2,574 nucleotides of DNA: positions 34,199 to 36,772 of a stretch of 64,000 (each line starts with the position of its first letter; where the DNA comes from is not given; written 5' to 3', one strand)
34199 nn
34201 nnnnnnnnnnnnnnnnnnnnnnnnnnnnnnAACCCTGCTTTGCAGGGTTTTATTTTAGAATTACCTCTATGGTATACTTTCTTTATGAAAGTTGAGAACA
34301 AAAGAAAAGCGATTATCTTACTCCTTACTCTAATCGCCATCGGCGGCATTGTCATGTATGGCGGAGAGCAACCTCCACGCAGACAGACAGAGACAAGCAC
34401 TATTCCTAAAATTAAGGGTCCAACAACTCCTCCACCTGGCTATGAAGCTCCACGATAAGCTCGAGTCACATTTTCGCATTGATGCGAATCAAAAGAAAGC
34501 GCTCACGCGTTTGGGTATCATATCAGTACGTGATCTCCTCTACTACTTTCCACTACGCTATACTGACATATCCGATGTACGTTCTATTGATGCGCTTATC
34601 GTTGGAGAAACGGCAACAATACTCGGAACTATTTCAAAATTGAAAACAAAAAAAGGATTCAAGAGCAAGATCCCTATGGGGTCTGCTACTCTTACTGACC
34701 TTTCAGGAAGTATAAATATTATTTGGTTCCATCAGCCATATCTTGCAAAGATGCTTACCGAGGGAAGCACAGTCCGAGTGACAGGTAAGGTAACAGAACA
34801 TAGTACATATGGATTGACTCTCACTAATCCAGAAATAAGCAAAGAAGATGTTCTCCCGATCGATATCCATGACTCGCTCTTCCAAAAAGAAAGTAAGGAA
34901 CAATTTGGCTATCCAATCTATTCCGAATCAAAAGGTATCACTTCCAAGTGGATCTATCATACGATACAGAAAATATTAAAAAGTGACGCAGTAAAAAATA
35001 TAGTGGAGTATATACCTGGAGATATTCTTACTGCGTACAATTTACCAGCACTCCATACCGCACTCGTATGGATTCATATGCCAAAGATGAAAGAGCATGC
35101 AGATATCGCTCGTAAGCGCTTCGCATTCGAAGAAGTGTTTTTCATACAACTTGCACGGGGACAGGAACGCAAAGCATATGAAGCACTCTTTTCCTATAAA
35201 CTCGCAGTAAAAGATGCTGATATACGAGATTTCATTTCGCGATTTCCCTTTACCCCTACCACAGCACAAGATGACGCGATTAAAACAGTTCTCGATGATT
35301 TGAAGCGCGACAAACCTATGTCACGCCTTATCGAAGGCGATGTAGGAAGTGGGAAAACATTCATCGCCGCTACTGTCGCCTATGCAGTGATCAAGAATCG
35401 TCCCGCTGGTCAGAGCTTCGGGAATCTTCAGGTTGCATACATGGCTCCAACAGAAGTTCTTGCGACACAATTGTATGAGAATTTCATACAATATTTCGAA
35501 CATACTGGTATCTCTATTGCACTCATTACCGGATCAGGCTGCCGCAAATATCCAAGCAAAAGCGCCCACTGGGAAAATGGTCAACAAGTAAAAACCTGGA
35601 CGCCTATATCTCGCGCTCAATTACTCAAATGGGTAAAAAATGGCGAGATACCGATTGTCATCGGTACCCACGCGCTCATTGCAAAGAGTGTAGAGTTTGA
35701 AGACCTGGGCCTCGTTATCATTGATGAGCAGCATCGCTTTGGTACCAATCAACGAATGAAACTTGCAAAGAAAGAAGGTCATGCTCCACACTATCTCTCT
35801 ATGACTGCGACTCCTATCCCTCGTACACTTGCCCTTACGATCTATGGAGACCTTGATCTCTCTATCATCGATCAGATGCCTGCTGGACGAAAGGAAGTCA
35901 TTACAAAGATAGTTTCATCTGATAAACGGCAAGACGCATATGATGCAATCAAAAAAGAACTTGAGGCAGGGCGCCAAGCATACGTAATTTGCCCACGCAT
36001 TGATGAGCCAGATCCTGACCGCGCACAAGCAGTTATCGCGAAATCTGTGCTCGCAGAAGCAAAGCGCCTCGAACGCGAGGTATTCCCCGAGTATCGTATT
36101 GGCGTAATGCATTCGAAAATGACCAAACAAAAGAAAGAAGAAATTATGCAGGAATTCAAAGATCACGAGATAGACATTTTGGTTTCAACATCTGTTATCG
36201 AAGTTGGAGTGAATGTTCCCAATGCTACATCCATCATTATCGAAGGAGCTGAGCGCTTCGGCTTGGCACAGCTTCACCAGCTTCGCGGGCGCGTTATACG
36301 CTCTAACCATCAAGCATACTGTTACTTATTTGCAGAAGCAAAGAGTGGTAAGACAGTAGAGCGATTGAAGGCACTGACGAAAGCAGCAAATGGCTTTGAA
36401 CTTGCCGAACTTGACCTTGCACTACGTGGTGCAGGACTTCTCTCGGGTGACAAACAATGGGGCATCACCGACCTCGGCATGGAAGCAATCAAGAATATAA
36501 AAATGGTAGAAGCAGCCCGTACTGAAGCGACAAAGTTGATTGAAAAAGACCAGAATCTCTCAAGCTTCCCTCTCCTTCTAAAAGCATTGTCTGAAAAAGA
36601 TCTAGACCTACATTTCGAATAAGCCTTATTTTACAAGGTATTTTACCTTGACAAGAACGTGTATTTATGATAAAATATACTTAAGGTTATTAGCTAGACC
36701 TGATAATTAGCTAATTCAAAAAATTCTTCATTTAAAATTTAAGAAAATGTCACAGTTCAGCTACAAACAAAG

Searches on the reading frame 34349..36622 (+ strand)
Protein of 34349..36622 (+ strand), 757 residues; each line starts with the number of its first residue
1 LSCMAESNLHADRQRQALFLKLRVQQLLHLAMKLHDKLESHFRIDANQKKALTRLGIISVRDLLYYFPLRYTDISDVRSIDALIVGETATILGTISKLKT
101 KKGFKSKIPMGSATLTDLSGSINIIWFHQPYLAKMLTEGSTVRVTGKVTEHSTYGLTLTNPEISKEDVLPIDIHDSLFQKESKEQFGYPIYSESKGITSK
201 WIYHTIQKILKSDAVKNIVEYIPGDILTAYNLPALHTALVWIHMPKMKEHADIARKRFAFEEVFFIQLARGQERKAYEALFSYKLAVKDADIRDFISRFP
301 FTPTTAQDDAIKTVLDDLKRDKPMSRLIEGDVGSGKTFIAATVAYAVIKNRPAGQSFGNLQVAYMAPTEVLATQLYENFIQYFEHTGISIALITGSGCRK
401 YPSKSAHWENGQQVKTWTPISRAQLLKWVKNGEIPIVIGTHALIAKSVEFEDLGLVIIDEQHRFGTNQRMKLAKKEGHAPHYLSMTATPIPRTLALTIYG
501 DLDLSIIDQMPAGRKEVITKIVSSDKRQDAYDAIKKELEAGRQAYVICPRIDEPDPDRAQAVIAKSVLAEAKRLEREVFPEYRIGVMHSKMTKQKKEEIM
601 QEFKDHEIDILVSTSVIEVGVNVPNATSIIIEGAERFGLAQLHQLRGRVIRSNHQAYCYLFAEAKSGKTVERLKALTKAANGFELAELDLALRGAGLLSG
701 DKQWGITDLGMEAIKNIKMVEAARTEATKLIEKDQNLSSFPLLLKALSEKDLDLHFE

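Call 10: search_protein_families(library=pfam, proteins=[window:34349-36622:+], max_evalue=0.001)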
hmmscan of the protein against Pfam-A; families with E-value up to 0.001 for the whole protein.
window:34349-36622:+ (757 aa): 7 families
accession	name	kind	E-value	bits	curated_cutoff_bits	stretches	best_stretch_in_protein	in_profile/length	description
PF00270.35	DEAD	-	1.4e-21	77.3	26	1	305-494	2-164/167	DEAD/DEAH box helicase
PF00271.37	Helicase_C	-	8.3e-21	74.7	23.5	1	532-652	4-109/110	Helicase conserved C-terminal domain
PF17191.10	RecG_wedge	-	2.1e-18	66.9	23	1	46-205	10-154/162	RecG wedge domain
PF04851.21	ResIII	-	2.1e-14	54.2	22.5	1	302-489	3-162/164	Type III restriction enzyme, res subunit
PF01336.31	tRNA_anti-codon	-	1.6e-09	38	27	1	90-164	2-73/75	OB-fold nucleic acid binding domain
PF19833.4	RecG_dom3_C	-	1.1e-07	32.2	26.8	1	681-739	3-63/87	ATP-dependent DNA helicase RecG, domain 3, C-terminal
PF22590.2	Cas3-like_C_2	-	5.9e-05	23.7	27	1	571-653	19-105/106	CRISPR-associated nuclease/helicase Cas3, C-terminal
